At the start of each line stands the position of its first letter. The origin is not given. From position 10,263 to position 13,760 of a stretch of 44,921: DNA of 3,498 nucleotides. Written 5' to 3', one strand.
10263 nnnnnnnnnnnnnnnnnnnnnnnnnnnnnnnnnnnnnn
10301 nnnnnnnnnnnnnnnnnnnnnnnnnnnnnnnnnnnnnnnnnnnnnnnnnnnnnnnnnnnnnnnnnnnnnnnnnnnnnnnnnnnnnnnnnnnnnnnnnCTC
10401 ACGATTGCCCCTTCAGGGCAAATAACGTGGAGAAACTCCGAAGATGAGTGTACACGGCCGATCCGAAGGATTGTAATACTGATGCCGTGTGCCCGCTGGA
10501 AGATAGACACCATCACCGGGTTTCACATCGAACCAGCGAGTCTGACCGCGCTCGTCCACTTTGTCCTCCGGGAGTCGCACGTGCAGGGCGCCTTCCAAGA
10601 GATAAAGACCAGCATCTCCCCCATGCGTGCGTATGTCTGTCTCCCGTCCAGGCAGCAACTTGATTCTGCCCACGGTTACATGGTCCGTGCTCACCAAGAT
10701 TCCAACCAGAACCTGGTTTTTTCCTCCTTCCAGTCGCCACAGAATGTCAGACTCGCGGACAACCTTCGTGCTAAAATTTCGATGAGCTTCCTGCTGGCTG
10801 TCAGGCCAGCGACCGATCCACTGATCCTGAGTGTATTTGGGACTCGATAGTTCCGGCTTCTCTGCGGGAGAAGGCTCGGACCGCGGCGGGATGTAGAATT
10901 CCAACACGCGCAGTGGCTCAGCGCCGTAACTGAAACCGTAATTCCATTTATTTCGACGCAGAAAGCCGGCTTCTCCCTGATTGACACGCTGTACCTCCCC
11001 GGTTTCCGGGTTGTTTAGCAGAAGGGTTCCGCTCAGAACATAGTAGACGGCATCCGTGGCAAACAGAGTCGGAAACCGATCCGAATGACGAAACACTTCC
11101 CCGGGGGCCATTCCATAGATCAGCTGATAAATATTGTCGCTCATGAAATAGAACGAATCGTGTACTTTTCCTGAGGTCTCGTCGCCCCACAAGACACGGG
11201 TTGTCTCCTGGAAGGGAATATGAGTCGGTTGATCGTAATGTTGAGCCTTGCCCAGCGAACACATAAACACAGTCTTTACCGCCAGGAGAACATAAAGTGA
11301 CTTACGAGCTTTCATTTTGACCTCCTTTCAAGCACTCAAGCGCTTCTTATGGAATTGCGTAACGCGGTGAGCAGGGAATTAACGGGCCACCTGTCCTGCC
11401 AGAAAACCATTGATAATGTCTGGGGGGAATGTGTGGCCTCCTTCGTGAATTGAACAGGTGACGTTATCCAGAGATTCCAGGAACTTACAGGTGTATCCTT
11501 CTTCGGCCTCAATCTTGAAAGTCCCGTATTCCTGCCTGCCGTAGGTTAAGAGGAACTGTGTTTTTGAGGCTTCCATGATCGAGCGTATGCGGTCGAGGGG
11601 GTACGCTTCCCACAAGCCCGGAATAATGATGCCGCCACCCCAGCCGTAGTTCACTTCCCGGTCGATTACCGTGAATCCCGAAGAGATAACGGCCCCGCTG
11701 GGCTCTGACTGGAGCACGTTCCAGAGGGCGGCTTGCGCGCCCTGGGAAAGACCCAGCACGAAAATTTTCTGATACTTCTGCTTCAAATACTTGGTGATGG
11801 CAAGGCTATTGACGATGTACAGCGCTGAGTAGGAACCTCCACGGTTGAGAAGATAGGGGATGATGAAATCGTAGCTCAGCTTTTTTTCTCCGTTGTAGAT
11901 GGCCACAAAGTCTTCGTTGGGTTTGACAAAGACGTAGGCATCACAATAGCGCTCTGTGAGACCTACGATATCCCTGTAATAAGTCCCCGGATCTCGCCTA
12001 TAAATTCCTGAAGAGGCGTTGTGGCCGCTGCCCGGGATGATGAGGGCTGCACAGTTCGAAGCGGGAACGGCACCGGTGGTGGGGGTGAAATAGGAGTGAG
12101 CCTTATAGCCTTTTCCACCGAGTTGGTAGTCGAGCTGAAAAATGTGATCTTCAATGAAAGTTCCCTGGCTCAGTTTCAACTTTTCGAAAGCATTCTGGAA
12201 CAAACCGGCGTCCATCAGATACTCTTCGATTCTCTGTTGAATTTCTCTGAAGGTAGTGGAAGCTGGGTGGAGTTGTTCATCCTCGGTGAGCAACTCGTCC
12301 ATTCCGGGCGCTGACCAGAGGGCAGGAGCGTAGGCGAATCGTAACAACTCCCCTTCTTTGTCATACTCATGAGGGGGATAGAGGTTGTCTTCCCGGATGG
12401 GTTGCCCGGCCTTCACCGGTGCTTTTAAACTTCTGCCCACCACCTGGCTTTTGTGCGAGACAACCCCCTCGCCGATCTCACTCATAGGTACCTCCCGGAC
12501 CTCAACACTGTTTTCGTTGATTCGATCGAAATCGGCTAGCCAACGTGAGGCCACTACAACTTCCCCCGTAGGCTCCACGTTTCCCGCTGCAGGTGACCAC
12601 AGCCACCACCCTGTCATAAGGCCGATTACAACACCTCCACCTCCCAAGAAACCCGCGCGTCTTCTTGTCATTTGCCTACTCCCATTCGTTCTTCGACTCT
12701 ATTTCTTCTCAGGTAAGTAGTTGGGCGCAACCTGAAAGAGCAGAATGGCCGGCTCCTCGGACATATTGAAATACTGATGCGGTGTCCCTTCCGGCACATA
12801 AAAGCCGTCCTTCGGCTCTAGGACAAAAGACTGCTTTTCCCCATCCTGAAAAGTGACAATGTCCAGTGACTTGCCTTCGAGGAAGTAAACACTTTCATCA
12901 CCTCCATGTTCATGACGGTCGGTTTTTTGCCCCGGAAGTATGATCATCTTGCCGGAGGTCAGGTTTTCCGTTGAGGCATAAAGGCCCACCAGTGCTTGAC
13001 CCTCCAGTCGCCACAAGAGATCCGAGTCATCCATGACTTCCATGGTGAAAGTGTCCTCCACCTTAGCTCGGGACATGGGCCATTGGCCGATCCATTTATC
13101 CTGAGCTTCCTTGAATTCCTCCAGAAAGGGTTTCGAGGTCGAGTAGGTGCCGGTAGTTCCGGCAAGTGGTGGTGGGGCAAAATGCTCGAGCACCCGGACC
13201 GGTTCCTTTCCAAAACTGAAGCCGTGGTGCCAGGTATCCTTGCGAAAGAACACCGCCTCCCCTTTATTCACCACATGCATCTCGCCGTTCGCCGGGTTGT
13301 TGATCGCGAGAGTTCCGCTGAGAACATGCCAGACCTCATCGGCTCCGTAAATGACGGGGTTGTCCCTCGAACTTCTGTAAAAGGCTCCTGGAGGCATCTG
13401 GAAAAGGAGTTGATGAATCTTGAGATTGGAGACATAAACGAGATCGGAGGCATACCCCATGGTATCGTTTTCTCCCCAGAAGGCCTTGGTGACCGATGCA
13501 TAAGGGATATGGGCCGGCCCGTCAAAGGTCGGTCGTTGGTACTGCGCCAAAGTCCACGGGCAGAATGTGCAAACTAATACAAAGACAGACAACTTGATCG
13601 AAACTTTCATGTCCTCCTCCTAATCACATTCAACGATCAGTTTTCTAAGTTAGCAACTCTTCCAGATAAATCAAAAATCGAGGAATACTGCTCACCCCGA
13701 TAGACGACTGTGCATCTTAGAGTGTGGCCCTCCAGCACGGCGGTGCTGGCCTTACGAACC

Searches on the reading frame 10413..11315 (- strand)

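Call 14: search_protein_families(library=pfam, proteins=[window:10413-11315:-], max_evalue=0.0001)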
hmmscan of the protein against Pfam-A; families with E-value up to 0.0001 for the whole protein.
window:10413-11315:- (300 aa): 1 family
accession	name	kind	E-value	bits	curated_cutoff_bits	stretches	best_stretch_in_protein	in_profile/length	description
PF07883.17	Cupin_2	-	2.4e-15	56.4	27.2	1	218-291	3-67/70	Cupin domain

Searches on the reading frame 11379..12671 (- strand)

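Call 14: search_protein_families(library=pfam, proteins=[window:11379-12671:-], max_evalue=0.0001)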
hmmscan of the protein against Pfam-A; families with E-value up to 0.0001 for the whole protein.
window:11379-12671:- (430 aa): 2 families
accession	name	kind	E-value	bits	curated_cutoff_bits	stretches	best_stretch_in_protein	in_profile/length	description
PF13144.11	ChapFlgA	-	1.2e-08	35.5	23.8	1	37-100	2-63/122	Chaperone for flagella basal body P-ring formation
PF08666.17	SAF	-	1.3e-06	29.3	21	1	37-97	2-62/63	SAF domain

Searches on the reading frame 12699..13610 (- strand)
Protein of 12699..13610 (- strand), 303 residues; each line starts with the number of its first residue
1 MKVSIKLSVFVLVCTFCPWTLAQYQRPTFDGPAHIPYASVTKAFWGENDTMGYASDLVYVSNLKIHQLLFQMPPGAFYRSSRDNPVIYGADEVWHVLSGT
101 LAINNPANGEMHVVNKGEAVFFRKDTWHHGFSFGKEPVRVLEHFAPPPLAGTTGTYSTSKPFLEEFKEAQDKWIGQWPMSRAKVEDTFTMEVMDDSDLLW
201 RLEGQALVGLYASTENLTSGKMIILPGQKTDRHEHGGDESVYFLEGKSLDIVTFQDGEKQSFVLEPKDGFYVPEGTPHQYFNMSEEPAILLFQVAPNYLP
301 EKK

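Call 14: search_protein_families(library=pfam, proteins=[window:12699-13610:-], max_evalue=0.0001)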
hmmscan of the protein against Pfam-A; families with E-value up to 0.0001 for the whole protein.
window:12699-13610:- (303 aa): 2 families
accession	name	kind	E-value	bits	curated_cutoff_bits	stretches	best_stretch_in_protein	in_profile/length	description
PF07883.17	Cupin_2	-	2.2e-21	75.8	27.2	2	222-292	3-68/70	Cupin domain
PF05899.18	Cupin_3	-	2.6e-08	33.9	23.5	0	85-127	20-61/74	EutQ-like cupin domain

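Call 72: search_solved_structures(query=window:12699-13610:-, max_evalue=0.01)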
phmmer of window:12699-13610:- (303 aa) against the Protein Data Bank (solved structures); distinct sequences matched with E-value up to 0.01: 17.
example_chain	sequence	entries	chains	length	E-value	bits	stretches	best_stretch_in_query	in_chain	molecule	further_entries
4met_A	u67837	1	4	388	3.7e-09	39.1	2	213-290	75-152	Oxalate decarboxylase OxdC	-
2uy8_A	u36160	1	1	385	1.2e-08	37.4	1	215-291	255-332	OXALATE DECARBOXYLASE OXDC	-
6ufi_A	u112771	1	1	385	1.2e-08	37.4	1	215-291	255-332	Cupin domain-containing protein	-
3s0m_A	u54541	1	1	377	1.5e-08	37.1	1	215-291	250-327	Oxalate decarboxylase oxdC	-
5vg3_A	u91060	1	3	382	1.5e-08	37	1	215-291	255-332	Oxalate decarboxylase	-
2uyb_A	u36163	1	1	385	1.6e-08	37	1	215-291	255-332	OXALATE DECARBOXYLASE OXDC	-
1j58_A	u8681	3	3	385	1.6e-08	37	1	215-291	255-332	YVRK PROTEIN | OXALATE DECARBOXYLASE OXDC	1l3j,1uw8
6tzp_A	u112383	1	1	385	1.6e-08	37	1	215-291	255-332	Oxalate decarboxylase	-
2uya_A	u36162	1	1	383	1.6e-08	37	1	215-291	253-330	OXALATE DECARBOXYLASE OXDC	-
2uy9_A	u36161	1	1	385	1.6e-08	37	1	215-291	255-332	OXALATE DECARBOXYLASE OXDC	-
2v09_A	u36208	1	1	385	1.7e-08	36.9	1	215-291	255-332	OXALATE DECARBOXYLASE OXDC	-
5hi0_A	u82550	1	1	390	1.7e-08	36.9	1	215-291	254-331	Oxalate decarboxylase OxdC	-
1v70_A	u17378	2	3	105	4.2e-07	32.3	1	205-296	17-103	probable antibiotics synthesis protein | hypothetical protein TTHA0104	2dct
2vqa_A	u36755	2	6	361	4.4e-05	25.7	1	211-290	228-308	SLL1358 PROTEIN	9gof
2d40_A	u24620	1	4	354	0.00044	22.4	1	202-291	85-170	putative gentisate 1,2-dioxygenase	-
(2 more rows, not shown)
